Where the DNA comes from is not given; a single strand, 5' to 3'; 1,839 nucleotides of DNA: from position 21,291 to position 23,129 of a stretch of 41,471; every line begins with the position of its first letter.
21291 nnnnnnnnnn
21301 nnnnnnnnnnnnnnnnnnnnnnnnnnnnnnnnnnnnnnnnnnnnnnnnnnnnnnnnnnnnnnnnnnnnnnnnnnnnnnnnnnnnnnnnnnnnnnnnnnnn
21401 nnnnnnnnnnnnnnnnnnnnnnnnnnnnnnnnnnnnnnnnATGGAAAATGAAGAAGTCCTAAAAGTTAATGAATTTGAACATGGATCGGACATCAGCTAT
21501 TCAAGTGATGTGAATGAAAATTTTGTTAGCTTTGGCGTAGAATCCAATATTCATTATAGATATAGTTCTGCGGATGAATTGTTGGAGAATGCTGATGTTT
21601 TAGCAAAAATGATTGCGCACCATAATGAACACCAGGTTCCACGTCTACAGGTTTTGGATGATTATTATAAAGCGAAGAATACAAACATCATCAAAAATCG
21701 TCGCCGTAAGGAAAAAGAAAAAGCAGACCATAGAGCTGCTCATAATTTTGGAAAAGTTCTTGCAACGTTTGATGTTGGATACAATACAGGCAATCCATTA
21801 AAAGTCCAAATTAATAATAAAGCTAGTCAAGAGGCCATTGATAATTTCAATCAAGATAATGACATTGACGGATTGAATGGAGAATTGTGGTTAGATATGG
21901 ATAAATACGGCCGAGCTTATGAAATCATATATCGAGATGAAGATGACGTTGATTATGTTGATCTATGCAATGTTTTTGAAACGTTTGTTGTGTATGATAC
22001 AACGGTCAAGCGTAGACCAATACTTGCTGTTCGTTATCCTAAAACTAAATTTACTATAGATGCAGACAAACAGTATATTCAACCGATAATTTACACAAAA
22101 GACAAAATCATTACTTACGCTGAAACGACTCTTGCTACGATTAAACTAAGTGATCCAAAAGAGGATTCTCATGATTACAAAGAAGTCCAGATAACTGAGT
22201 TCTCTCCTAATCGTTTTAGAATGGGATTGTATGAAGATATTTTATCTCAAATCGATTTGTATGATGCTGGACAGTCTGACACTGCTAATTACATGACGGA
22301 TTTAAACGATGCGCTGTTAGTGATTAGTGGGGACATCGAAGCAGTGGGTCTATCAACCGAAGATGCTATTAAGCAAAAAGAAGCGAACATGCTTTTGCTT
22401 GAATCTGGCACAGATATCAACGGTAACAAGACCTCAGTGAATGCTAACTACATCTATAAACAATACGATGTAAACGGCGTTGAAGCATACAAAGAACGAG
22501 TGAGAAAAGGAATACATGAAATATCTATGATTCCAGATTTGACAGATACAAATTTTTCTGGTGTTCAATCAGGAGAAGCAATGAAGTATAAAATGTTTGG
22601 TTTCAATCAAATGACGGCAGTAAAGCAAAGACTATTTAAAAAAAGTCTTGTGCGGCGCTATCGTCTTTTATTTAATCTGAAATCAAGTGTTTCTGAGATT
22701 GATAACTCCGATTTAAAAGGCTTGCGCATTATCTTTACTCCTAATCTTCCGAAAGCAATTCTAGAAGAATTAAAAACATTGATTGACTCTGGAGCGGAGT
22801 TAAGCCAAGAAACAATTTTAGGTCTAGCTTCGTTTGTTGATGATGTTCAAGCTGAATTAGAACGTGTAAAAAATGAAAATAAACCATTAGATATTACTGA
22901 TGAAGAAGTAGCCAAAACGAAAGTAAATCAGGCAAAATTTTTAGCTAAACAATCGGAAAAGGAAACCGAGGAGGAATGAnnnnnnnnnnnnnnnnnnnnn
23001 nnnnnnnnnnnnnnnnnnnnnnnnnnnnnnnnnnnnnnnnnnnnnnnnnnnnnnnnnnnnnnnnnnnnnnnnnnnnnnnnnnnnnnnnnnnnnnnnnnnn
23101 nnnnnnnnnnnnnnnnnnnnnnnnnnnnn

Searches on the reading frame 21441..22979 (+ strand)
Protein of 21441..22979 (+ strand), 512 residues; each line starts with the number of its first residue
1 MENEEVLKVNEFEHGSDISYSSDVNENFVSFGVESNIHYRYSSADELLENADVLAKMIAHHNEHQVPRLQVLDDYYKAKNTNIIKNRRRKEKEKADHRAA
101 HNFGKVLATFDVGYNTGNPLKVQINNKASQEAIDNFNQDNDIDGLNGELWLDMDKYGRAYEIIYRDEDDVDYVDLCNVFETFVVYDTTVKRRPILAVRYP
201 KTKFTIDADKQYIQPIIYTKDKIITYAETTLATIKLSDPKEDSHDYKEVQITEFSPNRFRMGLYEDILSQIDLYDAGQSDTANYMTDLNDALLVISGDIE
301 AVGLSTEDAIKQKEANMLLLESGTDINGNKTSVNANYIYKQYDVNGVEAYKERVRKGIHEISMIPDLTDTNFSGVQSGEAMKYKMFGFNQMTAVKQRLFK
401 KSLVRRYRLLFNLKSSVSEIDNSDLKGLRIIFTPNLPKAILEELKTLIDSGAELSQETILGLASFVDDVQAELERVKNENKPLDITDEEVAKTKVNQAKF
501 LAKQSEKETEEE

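Call 74: search_protein_families(library=pfam, proteins=[window:21441-22979:+], max_evalue=0.001)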
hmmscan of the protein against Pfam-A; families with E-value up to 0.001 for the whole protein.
window:21441-22979:+ (512 aa): 1 family
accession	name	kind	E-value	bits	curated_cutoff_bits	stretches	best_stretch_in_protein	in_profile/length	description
PF05133.19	SPP1_portal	-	1.8e-90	304.3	25.5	1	57-481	3-411/416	Phage portal protein, SPP1 Gp6-like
